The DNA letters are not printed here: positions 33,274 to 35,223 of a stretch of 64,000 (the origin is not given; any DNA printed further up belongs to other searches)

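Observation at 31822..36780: Rieske-cytochrome b-octaheme HAO-like-Hcp gene string: candidate quinol-linked nitrite/hydroxylamine reduction module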

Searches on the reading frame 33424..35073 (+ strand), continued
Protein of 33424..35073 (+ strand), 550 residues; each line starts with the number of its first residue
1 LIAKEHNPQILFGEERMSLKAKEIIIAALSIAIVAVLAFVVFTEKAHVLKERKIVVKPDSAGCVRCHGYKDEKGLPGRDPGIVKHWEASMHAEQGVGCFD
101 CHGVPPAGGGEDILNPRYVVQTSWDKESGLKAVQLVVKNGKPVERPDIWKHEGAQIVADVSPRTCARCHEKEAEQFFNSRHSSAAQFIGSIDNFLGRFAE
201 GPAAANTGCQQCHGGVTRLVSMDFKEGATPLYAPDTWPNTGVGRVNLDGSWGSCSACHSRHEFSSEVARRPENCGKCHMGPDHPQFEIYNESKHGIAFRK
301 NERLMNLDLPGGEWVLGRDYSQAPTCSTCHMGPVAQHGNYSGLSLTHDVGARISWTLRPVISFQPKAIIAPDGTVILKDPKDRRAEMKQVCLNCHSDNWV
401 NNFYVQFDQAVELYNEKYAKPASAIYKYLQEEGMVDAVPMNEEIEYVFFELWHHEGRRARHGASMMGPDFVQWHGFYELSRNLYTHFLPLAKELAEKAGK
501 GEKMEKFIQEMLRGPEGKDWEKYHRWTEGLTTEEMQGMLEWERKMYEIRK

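Call 15: find_encoding_contigs(protein=P0026, flank=6000, max_places=3)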
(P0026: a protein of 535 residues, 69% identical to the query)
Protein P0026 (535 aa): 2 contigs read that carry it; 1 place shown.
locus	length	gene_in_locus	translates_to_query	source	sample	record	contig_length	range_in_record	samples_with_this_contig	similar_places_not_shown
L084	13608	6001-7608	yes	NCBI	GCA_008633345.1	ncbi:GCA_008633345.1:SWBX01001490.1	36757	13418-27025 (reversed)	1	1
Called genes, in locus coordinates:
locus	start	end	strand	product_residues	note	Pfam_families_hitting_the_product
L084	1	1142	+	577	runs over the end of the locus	-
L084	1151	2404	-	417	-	PF03773:ArsP_1, PF00403:HMA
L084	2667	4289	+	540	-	PF03063:Prismane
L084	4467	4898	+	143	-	PF00355:Rieske, PF13806:Rieske_2 (weak)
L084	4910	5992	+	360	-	PF00033:Cytochrome_B, PF13631:Cytochrom_B_N_2, PF00032:Cytochrom_B_C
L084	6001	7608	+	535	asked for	PF09699:Paired_CXXCH_1 (faint), PF13435:Cytochrome_C554 (faint), PF14522:Cytochrome_C7 (faint), PF14537:Cytochrom_c3_2 (faint), PF22113:Mtrc-MtrF_II-IV_dom (faint), PF13447:Multi-haem_cyto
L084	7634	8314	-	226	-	PF00027:cNMP_binding, PF13545:HTH_Crp_2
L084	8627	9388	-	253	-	-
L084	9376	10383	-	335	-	PF08100:Dimerisation, PF00891:Methyltransf_2, PF13489:Methyltransf_23 (weak), PF08241:Methyltransf_11 (weak), PF08242:Methyltransf_12, PF13649:Methyltransf_25, PF13847:Methyltransf_31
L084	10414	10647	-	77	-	-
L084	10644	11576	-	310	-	PF00132:Hexapep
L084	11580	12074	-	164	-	PF13560:HTH_31 (weak)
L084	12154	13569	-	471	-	PF22025:ThiI_fer, PF02926:THUMP, PF02568:ThiI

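Call 20: search_solved_structures(query=A1, max_evalue=0.001, show_alignments=4)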
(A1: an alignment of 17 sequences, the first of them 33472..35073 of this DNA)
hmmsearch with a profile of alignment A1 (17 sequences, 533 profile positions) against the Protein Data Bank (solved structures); distinct sequences matched with E-value up to 0.001: 8.
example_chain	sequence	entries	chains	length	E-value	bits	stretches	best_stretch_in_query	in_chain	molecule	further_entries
4qo5_A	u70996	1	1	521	9.8e-62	212.4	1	38-466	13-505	Hypothetical multiheme protein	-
6h5l_A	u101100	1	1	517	1.1e-29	106.6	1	236-420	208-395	Similar to hydroxylamine oxidoreductase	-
4fas_A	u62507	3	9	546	1.9e-21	79.5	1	235-418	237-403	Hydroxylamine oxidoreductase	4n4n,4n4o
1fgj_A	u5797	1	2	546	2.4e-21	79.1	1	235-418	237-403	HYDROXYLAMINE OXIDOREDUCTASE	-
6m0p_A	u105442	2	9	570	2.4e-21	79.1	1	235-418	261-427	Aerobic hydroxylamine oxidoreductase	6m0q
4n4j_A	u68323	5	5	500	4.6e-20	74.9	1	236-317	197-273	hydroxylamine oxidoreductase | Similar to hydroxylamine oxidoreductase hao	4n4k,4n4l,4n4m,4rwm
6t5e_A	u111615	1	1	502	8e-20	74.1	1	236-317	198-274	Hydroxylamine oxidoreductase-like protein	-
6hif_G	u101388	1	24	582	4.1e-17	65.2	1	236-435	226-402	Hydrazine dehydrogenase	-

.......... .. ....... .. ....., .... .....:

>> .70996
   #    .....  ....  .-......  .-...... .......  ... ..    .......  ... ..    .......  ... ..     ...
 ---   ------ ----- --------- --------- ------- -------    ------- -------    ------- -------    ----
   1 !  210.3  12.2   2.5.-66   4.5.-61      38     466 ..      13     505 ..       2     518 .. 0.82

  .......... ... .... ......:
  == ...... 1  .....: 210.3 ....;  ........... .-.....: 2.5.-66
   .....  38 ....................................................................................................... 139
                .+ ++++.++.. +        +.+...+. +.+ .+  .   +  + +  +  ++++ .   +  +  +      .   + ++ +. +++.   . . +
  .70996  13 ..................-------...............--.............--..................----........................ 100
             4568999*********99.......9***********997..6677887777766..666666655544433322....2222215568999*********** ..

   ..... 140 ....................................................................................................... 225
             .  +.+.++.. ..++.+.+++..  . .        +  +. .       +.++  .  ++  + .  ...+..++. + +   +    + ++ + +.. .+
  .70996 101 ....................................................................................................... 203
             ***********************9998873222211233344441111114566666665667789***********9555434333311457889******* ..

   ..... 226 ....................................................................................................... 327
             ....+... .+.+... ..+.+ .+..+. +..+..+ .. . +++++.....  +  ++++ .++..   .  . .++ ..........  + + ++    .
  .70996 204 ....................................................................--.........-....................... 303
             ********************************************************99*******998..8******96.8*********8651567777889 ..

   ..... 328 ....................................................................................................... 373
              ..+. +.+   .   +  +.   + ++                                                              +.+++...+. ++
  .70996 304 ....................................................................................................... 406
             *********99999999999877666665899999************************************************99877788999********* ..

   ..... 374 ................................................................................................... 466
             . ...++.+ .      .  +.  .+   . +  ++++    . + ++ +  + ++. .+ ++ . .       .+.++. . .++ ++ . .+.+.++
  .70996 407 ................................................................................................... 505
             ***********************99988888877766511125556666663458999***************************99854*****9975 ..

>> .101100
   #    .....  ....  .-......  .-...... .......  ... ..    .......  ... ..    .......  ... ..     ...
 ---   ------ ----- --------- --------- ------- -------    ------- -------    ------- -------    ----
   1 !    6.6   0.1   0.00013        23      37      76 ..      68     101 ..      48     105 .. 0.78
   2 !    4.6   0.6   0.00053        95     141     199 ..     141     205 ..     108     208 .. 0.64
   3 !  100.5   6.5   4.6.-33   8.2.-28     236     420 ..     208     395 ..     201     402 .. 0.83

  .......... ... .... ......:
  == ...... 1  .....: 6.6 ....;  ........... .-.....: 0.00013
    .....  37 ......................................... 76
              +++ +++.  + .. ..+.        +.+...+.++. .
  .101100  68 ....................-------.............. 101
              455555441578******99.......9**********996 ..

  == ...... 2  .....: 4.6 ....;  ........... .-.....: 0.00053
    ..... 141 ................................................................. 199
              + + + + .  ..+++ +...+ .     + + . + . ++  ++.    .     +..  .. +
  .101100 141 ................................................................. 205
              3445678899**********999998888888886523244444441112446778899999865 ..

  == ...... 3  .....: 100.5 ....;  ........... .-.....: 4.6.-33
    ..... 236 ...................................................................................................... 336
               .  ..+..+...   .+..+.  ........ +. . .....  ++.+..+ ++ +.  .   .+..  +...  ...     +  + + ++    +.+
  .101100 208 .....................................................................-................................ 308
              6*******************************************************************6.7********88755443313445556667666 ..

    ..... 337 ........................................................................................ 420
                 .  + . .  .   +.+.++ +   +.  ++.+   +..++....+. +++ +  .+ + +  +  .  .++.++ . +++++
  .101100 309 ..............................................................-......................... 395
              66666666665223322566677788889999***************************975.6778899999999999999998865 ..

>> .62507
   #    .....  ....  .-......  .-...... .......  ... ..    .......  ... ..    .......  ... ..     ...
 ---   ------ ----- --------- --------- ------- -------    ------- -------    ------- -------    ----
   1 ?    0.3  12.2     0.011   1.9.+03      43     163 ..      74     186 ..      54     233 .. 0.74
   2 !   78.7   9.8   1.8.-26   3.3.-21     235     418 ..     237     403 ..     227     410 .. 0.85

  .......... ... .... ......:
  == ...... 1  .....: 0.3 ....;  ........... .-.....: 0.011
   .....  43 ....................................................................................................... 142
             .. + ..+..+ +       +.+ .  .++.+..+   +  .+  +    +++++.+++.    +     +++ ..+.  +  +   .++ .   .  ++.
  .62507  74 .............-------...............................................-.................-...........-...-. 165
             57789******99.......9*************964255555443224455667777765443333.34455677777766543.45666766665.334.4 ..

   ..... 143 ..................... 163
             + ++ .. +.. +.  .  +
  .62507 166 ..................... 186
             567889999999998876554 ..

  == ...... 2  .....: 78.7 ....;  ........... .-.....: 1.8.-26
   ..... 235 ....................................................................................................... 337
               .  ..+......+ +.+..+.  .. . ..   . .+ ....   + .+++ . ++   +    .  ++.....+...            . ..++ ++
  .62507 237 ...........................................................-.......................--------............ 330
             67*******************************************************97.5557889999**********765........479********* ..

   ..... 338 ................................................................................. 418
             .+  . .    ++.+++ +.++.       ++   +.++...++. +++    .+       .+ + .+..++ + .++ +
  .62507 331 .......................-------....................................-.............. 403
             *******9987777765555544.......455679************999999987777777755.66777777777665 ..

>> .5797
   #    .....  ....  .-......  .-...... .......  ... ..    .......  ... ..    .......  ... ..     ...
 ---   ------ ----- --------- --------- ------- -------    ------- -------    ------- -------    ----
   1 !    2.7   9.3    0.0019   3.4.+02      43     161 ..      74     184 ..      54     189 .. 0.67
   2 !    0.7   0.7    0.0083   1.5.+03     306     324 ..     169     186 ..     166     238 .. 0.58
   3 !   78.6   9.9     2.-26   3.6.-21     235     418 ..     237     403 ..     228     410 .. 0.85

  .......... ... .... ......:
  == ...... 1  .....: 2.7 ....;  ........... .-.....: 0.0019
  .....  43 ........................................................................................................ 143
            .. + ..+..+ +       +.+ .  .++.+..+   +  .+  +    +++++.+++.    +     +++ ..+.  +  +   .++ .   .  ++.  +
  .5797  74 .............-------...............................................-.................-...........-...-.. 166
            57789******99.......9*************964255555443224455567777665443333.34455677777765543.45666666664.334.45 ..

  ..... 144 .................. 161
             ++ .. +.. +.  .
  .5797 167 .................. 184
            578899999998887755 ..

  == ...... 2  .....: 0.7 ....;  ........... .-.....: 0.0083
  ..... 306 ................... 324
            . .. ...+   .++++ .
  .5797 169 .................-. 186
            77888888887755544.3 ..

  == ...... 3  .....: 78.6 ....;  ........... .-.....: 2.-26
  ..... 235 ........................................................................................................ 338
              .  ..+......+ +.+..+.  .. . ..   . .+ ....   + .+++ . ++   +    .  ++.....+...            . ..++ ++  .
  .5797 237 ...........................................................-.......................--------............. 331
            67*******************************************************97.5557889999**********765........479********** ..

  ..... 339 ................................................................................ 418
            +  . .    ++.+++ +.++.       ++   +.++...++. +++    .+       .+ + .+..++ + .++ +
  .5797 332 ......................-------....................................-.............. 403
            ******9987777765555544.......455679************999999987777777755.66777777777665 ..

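Call 26: find_related_loci(query=window:33472-35073:+, collection=metagenome_contigs, flank=8000)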
Query window:33472-35073:+ (534 aa) in metagenome_contigs; peptide patterns used: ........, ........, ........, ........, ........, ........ (x = any residue, [..] = any of these).
600 stretches matched a pattern (row limit reached: there are more); 574 encode a relative of the query (tblastn E <= 1e-3); the best 80 are kept; 80 distinct loci.
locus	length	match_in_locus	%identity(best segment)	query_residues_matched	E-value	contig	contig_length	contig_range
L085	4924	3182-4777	77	1-533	0e+0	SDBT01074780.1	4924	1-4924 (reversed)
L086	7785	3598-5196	75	1-534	0e+0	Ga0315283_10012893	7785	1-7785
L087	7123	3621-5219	74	1-534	0e+0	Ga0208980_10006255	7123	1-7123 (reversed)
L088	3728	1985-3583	73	1-534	0e+0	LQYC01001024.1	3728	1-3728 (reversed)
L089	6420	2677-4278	74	1-534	0e+0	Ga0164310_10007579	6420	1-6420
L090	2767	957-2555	73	1-534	0e+0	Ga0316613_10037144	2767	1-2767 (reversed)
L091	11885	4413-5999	73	1-530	0e+0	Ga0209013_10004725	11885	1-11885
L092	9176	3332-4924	75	1-534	0e+0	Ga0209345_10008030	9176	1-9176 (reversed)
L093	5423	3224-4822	73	1-534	0e+0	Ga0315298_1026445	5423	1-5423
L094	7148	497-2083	72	1-531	0e+0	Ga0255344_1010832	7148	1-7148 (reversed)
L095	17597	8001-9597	74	1-533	0e+0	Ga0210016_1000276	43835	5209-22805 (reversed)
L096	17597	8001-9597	74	1-533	0e+0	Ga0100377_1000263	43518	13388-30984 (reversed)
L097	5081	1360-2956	76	1-533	0e+0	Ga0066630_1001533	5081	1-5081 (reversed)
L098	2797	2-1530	76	24-533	0e+0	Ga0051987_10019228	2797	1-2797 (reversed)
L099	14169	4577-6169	66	1-534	0e+0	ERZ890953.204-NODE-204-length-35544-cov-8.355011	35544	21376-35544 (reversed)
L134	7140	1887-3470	41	1-533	2e-132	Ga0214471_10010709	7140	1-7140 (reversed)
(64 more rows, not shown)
